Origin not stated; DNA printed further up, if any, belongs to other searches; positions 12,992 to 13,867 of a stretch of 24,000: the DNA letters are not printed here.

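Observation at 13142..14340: ArsI/CadI-like thiol-rich enzyme co-transcribed with a CorE/SigZ-like ECF sigma factor carrying its own Cys/His-rich tail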

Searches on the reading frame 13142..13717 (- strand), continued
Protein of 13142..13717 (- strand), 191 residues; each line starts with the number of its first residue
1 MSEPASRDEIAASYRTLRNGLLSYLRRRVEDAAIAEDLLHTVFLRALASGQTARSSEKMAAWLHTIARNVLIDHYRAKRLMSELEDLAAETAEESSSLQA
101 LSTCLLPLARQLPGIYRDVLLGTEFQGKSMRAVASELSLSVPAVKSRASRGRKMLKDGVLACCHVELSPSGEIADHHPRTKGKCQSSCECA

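Call 69: search_protein_families(library=ncbifam, proteins=[L005:6731-7678:+, L074:6700-7587:+, L007:6655-7446:+, L011:4767-5570:+, L006:4588-5640:+, L014:5114-5950:+, L016:4983-5948:+, L004:3316-4278:+], max_evalue=1e-10)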
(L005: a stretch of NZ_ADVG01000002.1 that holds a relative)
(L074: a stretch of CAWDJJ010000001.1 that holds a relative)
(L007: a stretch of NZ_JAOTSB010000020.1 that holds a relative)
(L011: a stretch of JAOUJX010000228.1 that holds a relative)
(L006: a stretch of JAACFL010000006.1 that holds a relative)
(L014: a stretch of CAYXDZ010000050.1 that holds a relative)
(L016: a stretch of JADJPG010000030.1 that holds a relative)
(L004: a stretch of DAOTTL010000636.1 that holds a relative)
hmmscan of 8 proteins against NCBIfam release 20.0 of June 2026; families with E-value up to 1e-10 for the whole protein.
L005:6731-7678:+ (315 aa): 18 families
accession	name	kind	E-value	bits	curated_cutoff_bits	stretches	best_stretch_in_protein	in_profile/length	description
NF008823.0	PRK11873.1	subfamily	2.5e-101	338.7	263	1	60-312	23-270/272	arsenite methyltransferase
NF041537.1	ArsM_AhpD_UU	exception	3.7e-50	170.6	510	1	84-265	46-227/345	arsenite methyltransferase/AhpD domain selenoprotein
NF047649.1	MTase_UXPK_star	exception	1.9e-48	164.9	460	1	67-265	31-228/283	methyltransferase/UXPK-star double selenoprotein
NF041536.1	ArsM_DUF2284_UU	exception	1.3e-45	155.6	575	1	86-265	48-227/459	arsenite methyltransferase/DUF2284 domain selenoprotein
NF040538.1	methyl_ArsM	equivalog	1.7e-43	149.1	500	2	168-292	155-283/356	arsinothricin biosynthesis methyltransferase ArsM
NF038099.1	AsSugarArsM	exception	1.6e-29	103.1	400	1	90-278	34-231/321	arsenosugar biosynthesis arsenite methyltransferase ArsM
NF045667.1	MTase_DVU1556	equivalog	6.4e-26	91.1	155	1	108-261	16-161/213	DVU_1556 family methyltransferase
NF040539.1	AST_met_ArsM_2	exception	1.2e-20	74.5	240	1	67-266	2-211/262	putative arsinothricin biosynthesis methyltransferase ArsM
NF001240.0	PRK00216.1-1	equivalog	4.4e-16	58.7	378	1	109-219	58-169/251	bifunctional demethylmenaquinone methyltransferase/2-methoxy-6-polyprenyl-1,4-benzoquinol methylase UbiE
NF001244.0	PRK00216.1-5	equivalog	1.4e-15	57.3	216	1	110-222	44-157/236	bifunctional demethylmenaquinone methyltransferase/2-methoxy-6-polyprenyl-1,4-benzoquinol methylase UbiE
TIGR02072.1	BioC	equivalog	1.6e-15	57.6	184.95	1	116-222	36-136/244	malonyl-ACP O-methyltransferase BioC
TIGR02752.1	MenG_heptapren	equivalog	4.8e-15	55.7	419.85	1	111-218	42-149/231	demethylmenaquinone methyltransferase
TIGR01934.1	MenG_MenH_UbiE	subfamily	1.2e-14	54.2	158.35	1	111-222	36-145/223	ubiquinone/menaquinone biosynthesis methyltransferase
NF001243.0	PRK00216.1-4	equivalog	2.4e-14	53.2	235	1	111-217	44-150/237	demethylmenaquinone methyltransferase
NF052510.1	methyltran_MpqE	exception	6.9e-14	51.8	335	1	109-217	41-150/234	methyl-plastoquinone biosynthesis methyltransferase MpqE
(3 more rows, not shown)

L074:6700-7587:+ (295 aa): 16 families
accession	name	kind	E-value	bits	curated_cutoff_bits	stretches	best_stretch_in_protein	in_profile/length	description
NF008823.0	PRK11873.1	subfamily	2.9e-96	322.1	263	1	40-293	20-269/272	arsenite methyltransferase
NF041537.1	ArsM_AhpD_UU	exception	7.6e-49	166.3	510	1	66-248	46-228/345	arsenite methyltransferase/AhpD domain selenoprotein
NF047649.1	MTase_UXPK_star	exception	3.5e-46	157.5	460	1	47-246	28-227/283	methyltransferase/UXPK-star double selenoprotein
NF041536.1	ArsM_DUF2284_UU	exception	7.5e-43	146.5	575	1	66-248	46-228/459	arsenite methyltransferase/DUF2284 domain selenoprotein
NF040538.1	methyl_ArsM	equivalog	1.3e-41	143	500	2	151-268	156-275/356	arsinothricin biosynthesis methyltransferase ArsM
NF038099.1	AsSugarArsM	exception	7.4e-28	97.6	400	1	69-264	29-235/321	arsenosugar biosynthesis arsenite methyltransferase ArsM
NF045667.1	MTase_DVU1556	equivalog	1.5e-24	86.7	155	1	90-243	16-161/213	DVU_1556 family methyltransferase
NF040539.1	AST_met_ArsM_2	exception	1.4e-19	71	240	1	50-248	3-211/262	putative arsinothricin biosynthesis methyltransferase ArsM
NF001240.0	PRK00216.1-1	equivalog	5.9e-14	51.7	378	1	91-201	58-169/251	bifunctional demethylmenaquinone methyltransferase/2-methoxy-6-polyprenyl-1,4-benzoquinol methylase UbiE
TIGR02072.1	BioC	equivalog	1.4e-13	51.2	184.95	1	98-204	36-136/244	malonyl-ACP O-methyltransferase BioC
NF001244.0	PRK00216.1-5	equivalog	5.7e-13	48.7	216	1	95-204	47-157/236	bifunctional demethylmenaquinone methyltransferase/2-methoxy-6-polyprenyl-1,4-benzoquinol methylase UbiE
TIGR01934.1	MenG_MenH_UbiE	subfamily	2e-12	46.9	158.35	1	96-204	39-145/223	ubiquinone/menaquinone biosynthesis methyltransferase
TIGR02752.1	MenG_heptapren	equivalog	4.6e-12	46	419.85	1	96-200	45-149/231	demethylmenaquinone methyltransferase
NF052510.1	methyltran_MpqE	exception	5.4e-12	45.6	335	1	92-200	42-151/234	methyl-plastoquinone biosynthesis methyltransferase MpqE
NF043040.1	corrin_prot_MT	hypoth_equivalog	1.2e-11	44.4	180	1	94-208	38-155/216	corrinoid protein-associated methyltransferase CpaM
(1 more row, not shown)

L007:6655-7446:+ (263 aa): 18 families
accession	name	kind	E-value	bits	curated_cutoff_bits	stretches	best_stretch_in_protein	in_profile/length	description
NF008823.0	PRK11873.1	subfamily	1.6e-101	339.4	263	1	2-263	2-267/272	arsenite methyltransferase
NF047649.1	MTase_UXPK_star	exception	2.3e-48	164.7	460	1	3-231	9-228/283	methyltransferase/UXPK-star double selenoprotein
NF041537.1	ArsM_AhpD_UU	exception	3e-46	157.8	510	1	3-233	9-229/345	arsenite methyltransferase/AhpD domain selenoprotein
NF040538.1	methyl_ArsM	equivalog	7.8e-43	147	500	2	145-234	167-258/356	arsinothricin biosynthesis methyltransferase ArsM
NF041536.1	ArsM_DUF2284_UU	exception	9.7e-41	139.6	575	1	3-233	9-229/459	arsenite methyltransferase/DUF2284 domain selenoprotein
NF038099.1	AsSugarArsM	exception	1.6e-29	103.1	400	1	63-237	41-224/321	arsenosugar biosynthesis arsenite methyltransferase ArsM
NF045667.1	MTase_DVU1556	equivalog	1.2e-24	87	155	1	74-241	16-173/213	DVU_1556 family methyltransferase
NF040539.1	AST_met_ArsM_2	exception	5.6e-24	85.4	240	1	83-232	59-211/262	putative arsinothricin biosynthesis methyltransferase ArsM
TIGR02072.1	BioC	equivalog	2.5e-16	60.2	184.95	1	83-192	37-140/244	malonyl-ACP O-methyltransferase BioC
NF001240.0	PRK00216.1-1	equivalog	1.5e-15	56.9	378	1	75-183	58-167/251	bifunctional demethylmenaquinone methyltransferase/2-methoxy-6-polyprenyl-1,4-benzoquinol methylase UbiE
NF052510.1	methyltran_MpqE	exception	3.4e-15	56.1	335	1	76-184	42-151/234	methyl-plastoquinone biosynthesis methyltransferase MpqE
NF001244.0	PRK00216.1-5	equivalog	1.3e-14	54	216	1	77-187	45-156/236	bifunctional demethylmenaquinone methyltransferase/2-methoxy-6-polyprenyl-1,4-benzoquinol methylase UbiE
TIGR01934.1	MenG_MenH_UbiE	subfamily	3e-14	52.9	158.35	1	79-188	38-145/223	ubiquinone/menaquinone biosynthesis methyltransferase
NF043040.1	corrin_prot_MT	hypoth_equivalog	2.3e-13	50.1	180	1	77-195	37-158/216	corrinoid protein-associated methyltransferase CpaM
TIGR02752.1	MenG_heptapren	equivalog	5.3e-13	49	419.85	1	78-186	43-151/231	demethylmenaquinone methyltransferase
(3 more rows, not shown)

L011:4767-5570:+ (267 aa): 22 families
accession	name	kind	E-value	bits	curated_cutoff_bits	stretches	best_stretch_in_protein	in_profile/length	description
NF008823.0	PRK11873.1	subfamily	7.8e-112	373.2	263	1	5-266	3-269/272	arsenite methyltransferase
NF047649.1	MTase_UXPK_star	exception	4.5e-51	173.5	460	1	1-231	5-227/283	methyltransferase/UXPK-star double selenoprotein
NF041537.1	ArsM_AhpD_UU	exception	7.4e-51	172.9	510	1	3-229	7-224/345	arsenite methyltransferase/AhpD domain selenoprotein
NF041536.1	ArsM_DUF2284_UU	exception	2.9e-47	161.1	575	1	3-231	7-226/459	arsenite methyltransferase/DUF2284 domain selenoprotein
NF040538.1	methyl_ArsM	equivalog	3.2e-44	151.5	500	2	146-239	167-262/356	arsinothricin biosynthesis methyltransferase ArsM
NF038099.1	AsSugarArsM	exception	1.1e-30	106.9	400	1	64-235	41-221/321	arsenosugar biosynthesis arsenite methyltransferase ArsM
NF045667.1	MTase_DVU1556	equivalog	5.5e-27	94.6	155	1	76-231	17-164/213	DVU_1556 family methyltransferase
NF040539.1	AST_met_ArsM_2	exception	6.4e-26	91.8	240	1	83-233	58-211/262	putative arsinothricin biosynthesis methyltransferase ArsM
TIGR02072.1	BioC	equivalog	6.3e-16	58.9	184.95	1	83-189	36-136/244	malonyl-ACP O-methyltransferase BioC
NF001244.0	PRK00216.1-5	equivalog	8.3e-16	58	216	1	79-189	46-157/236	bifunctional demethylmenaquinone methyltransferase/2-methoxy-6-polyprenyl-1,4-benzoquinol methylase UbiE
NF043040.1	corrin_prot_MT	hypoth_equivalog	1.3e-15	57.4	180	1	78-229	37-198/216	corrinoid protein-associated methyltransferase CpaM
NF052510.1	methyltran_MpqE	exception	1.5e-15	57.2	335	1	77-184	42-150/234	methyl-plastoquinone biosynthesis methyltransferase MpqE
NF001240.0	PRK00216.1-1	equivalog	5.6e-15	55.1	378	1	76-187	58-170/251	bifunctional demethylmenaquinone methyltransferase/2-methoxy-6-polyprenyl-1,4-benzoquinol methylase UbiE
TIGR01934.1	MenG_MenH_UbiE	subfamily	1.1e-14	54.2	158.35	1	80-190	38-146/223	ubiquinone/menaquinone biosynthesis methyltransferase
TIGR02752.1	MenG_heptapren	equivalog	1.8e-13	50.5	419.85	1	78-185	42-149/231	demethylmenaquinone methyltransferase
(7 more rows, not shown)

L006:4588-5640:+ (350 aa): 19 families
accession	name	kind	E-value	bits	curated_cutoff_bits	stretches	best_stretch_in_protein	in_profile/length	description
NF008823.0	PRK11873.1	subfamily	1.6e-84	283.7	263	1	99-326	4-237/272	arsenite methyltransferase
NF041537.1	ArsM_AhpD_UU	exception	1.1e-48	165.9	510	1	148-317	58-227/345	arsenite methyltransferase/AhpD domain selenoprotein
NF047649.1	MTase_UXPK_star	exception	1.1e-47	162.5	460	1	92-313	3-224/283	methyltransferase/UXPK-star double selenoprotein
NF041536.1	ArsM_DUF2284_UU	exception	2.1e-40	138.5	575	1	149-317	59-227/459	arsenite methyltransferase/DUF2284 domain selenoprotein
NF040538.1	methyl_ArsM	equivalog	1.1e-39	136.6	500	2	231-329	167-267/356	arsinothricin biosynthesis methyltransferase ArsM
NF040539.1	AST_met_ArsM_2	exception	4.5e-28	98.8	240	1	168-318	58-211/262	putative arsinothricin biosynthesis methyltransferase ArsM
NF038099.1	AsSugarArsM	exception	1.7e-25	89.8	400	1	150-317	42-218/321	arsenosugar biosynthesis arsenite methyltransferase ArsM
NF045667.1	MTase_DVU1556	equivalog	1.2e-24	86.9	155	1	160-312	16-160/213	DVU_1556 family methyltransferase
NF043040.1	corrin_prot_MT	hypoth_equivalog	1.6e-16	60.4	180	1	165-276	40-153/216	corrinoid protein-associated methyltransferase CpaM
NF001244.0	PRK00216.1-5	equivalog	3.2e-16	59.3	216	1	165-276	47-159/236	bifunctional demethylmenaquinone methyltransferase/2-methoxy-6-polyprenyl-1,4-benzoquinol methylase UbiE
NF052510.1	methyltran_MpqE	exception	4e-16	59.1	335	1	163-270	43-151/234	methyl-plastoquinone biosynthesis methyltransferase MpqE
NF001240.0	PRK00216.1-1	equivalog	4.1e-16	58.8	378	1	161-272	58-170/251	bifunctional demethylmenaquinone methyltransferase/2-methoxy-6-polyprenyl-1,4-benzoquinol methylase UbiE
TIGR01934.1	MenG_MenH_UbiE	subfamily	1.2e-15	57.5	158.35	1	165-276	38-147/223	ubiquinone/menaquinone biosynthesis methyltransferase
TIGR02752.1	MenG_heptapren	equivalog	4e-15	56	419.85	1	164-274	43-153/231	demethylmenaquinone methyltransferase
NF001243.0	PRK00216.1-4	equivalog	2e-14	53.5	235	1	164-274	45-155/237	demethylmenaquinone methyltransferase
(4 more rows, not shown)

L014:5114-5950:+ (278 aa): 19 families
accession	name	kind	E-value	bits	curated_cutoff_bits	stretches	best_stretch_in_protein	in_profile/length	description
NF008823.0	PRK11873.1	subfamily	3.7e-106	354.6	263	1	10-276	3-270/272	arsenite methyltransferase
NF047649.1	MTase_UXPK_star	exception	4.8e-50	170.2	460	1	8-267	7-257/283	methyltransferase/UXPK-star double selenoprotein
NF041537.1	ArsM_AhpD_UU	exception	5.6e-50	170.1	510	1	9-244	8-230/345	arsenite methyltransferase/AhpD domain selenoprotein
NF041536.1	ArsM_DUF2284_UU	exception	1.4e-43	148.9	575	1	12-244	11-230/459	arsenite methyltransferase/DUF2284 domain selenoprotein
NF040538.1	methyl_ArsM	equivalog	2.7e-42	145.2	500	2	155-253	167-268/356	arsinothricin biosynthesis methyltransferase ArsM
NF038099.1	AsSugarArsM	exception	5.1e-28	98.2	400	1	74-244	42-221/321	arsenosugar biosynthesis arsenite methyltransferase ArsM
NF045667.1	MTase_DVU1556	equivalog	2.9e-26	92.3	155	1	84-237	16-161/213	DVU_1556 family methyltransferase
NF040539.1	AST_met_ArsM_2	exception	1.3e-25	90.7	240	1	91-243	57-212/262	putative arsinothricin biosynthesis methyltransferase ArsM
NF001240.0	PRK00216.1-1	equivalog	1.7e-15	56.8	378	1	85-215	58-187/251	bifunctional demethylmenaquinone methyltransferase/2-methoxy-6-polyprenyl-1,4-benzoquinol methylase UbiE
NF001244.0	PRK00216.1-5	equivalog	5.8e-15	55.2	216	1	88-215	46-172/236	bifunctional demethylmenaquinone methyltransferase/2-methoxy-6-polyprenyl-1,4-benzoquinol methylase UbiE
NF052510.1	methyltran_MpqE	exception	6.5e-15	55.2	335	1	86-214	42-169/234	methyl-plastoquinone biosynthesis methyltransferase MpqE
TIGR02072.1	BioC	equivalog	8.9e-15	55.1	184.95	1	92-199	36-137/244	malonyl-ACP O-methyltransferase BioC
NF043040.1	corrin_prot_MT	hypoth_equivalog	1.1e-14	54.4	180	1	86-200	36-153/216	corrinoid protein-associated methyltransferase CpaM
TIGR01934.1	MenG_MenH_UbiE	subfamily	5.5e-14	52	158.35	1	88-199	37-146/223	ubiquinone/menaquinone biosynthesis methyltransferase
TIGR02752.1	MenG_heptapren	equivalog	7e-14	51.9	419.85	1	88-197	43-152/231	demethylmenaquinone methyltransferase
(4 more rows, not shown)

L016:4983-5948:+ (321 aa): 19 families
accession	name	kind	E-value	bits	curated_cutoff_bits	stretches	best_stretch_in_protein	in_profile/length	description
NF008823.0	PRK11873.1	subfamily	1.1e-106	356.3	263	1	57-321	3-268/272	arsenite methyltransferase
NF041537.1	ArsM_AhpD_UU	exception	6.4e-51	173.2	510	1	104-290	42-229/345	arsenite methyltransferase/AhpD domain selenoprotein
NF047649.1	MTase_UXPK_star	exception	6.6e-49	166.4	460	1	106-289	45-229/283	methyltransferase/UXPK-star double selenoprotein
NF041536.1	ArsM_DUF2284_UU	exception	1.6e-44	152.1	575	1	105-290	43-229/459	arsenite methyltransferase/DUF2284 domain selenoprotein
NF040538.1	methyl_ArsM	equivalog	1e-42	146.6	500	2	202-299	167-267/356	arsinothricin biosynthesis methyltransferase ArsM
NF038099.1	AsSugarArsM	exception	3.9e-28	98.5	400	1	122-292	43-222/321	arsenosugar biosynthesis arsenite methyltransferase ArsM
NF045667.1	MTase_DVU1556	equivalog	3.2e-27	95.4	155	1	132-286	17-163/213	DVU_1556 family methyltransferase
NF040539.1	AST_met_ArsM_2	exception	7.4e-26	91.6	240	1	138-290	57-212/262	putative arsinothricin biosynthesis methyltransferase ArsM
TIGR02072.1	BioC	equivalog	2.3e-18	66.9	184.95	1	139-289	36-177/244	malonyl-ACP O-methyltransferase BioC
NF001244.0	PRK00216.1-5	equivalog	3.6e-16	59.2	216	1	134-249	45-161/236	bifunctional demethylmenaquinone methyltransferase/2-methoxy-6-polyprenyl-1,4-benzoquinol methylase UbiE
NF001240.0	PRK00216.1-1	equivalog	4.7e-16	58.6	378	1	133-261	59-186/251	bifunctional demethylmenaquinone methyltransferase/2-methoxy-6-polyprenyl-1,4-benzoquinol methylase UbiE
NF052510.1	methyltran_MpqE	exception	8e-16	58.1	335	1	133-261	42-169/234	methyl-plastoquinone biosynthesis methyltransferase MpqE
NF043040.1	corrin_prot_MT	hypoth_equivalog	2.4e-15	56.6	180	1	134-251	37-157/216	corrinoid protein-associated methyltransferase CpaM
TIGR02752.1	MenG_heptapren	equivalog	4.9e-15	55.7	419.85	1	135-243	43-151/231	demethylmenaquinone methyltransferase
TIGR01934.1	MenG_MenH_UbiE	subfamily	7.7e-15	54.8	158.35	1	135-245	37-145/223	ubiquinone/menaquinone biosynthesis methyltransferase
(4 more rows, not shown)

L004:3316-4278:+ (320 aa): 18 families
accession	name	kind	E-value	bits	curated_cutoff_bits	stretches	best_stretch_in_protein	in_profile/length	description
NF008823.0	PRK11873.1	subfamily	3.2e-99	331.8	263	1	63-318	19-269/272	arsenite methyltransferase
NF041537.1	ArsM_AhpD_UU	exception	2.9e-49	167.7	510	1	91-272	46-227/345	arsenite methyltransferase/AhpD domain selenoprotein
NF047649.1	MTase_UXPK_star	exception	9.9e-48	162.6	460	1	80-271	36-227/283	methyltransferase/UXPK-star double selenoprotein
NF040538.1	methyl_ArsM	equivalog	3.8e-47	161.2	500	2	187-293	168-277/356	arsinothricin biosynthesis methyltransferase ArsM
NF041536.1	ArsM_DUF2284_UU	exception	1.6e-44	152.1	575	1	93-272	48-227/459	arsenite methyltransferase/DUF2284 domain selenoprotein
NF038099.1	AsSugarArsM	exception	1.4e-31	109.8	400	1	93-288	30-234/321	arsenosugar biosynthesis arsenite methyltransferase ArsM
NF045667.1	MTase_DVU1556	equivalog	1.9e-26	92.9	155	1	115-268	16-161/213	DVU_1556 family methyltransferase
NF040539.1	AST_met_ArsM_2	exception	5.6e-22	78.8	240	1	69-273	2-211/262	putative arsinothricin biosynthesis methyltransferase ArsM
NF001244.0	PRK00216.1-5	equivalog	1.4e-15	57.2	216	1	120-229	47-157/236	bifunctional demethylmenaquinone methyltransferase/2-methoxy-6-polyprenyl-1,4-benzoquinol methylase UbiE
TIGR02072.1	BioC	equivalog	1.8e-15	57.4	184.95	1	123-229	36-136/244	malonyl-ACP O-methyltransferase BioC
TIGR01934.1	MenG_MenH_UbiE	subfamily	3.5e-15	55.9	158.35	1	120-229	38-145/223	ubiquinone/menaquinone biosynthesis methyltransferase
NF001240.0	PRK00216.1-1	equivalog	1.6e-14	53.6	378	1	116-227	58-170/251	bifunctional demethylmenaquinone methyltransferase/2-methoxy-6-polyprenyl-1,4-benzoquinol methylase UbiE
TIGR02752.1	MenG_heptapren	equivalog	4.5e-14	52.5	419.85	1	121-226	45-150/231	demethylmenaquinone methyltransferase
NF043040.1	corrin_prot_MT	hypoth_equivalog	9.2e-14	51.4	180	1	117-238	36-160/216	corrinoid protein-associated methyltransferase CpaM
NF001243.0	PRK00216.1-4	equivalog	1.2e-13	51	235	1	120-225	46-151/237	demethylmenaquinone methyltransferase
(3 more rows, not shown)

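Call 81: search_protein_representatives(protein=window:13142-13717:-)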
Query: 191 residues. Proteins with E-value up to 0.001 (for the whole library): 18060; up to 1e-10: 1685; up to 1e-30: 24. The best 150 are listed.
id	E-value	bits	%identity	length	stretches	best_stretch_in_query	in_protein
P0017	2.1e-70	252.7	68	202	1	5-188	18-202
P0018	1.6e-58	214.0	61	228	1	5-187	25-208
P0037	8.9e-46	172.5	50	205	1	9-179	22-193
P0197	5.8e-44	166.6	49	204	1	8-186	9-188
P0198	2.6e-40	154.7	45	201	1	4-186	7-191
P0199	8.2e-39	149.9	42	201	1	6-189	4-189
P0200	9.7e-39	149.6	43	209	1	8-186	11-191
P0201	1.3e-38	149.3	43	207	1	6-186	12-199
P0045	6.3e-38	147.0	54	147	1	4-144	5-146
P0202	5.5e-37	143.9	46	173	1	18-188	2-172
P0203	6.3e-37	143.7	42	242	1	7-184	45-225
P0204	1.1e-35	139.7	40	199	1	9-184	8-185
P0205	3.2e-35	138.2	43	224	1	9-180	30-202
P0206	5.4e-34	134.2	39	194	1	5-180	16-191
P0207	5.5e-34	134.2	40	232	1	9-185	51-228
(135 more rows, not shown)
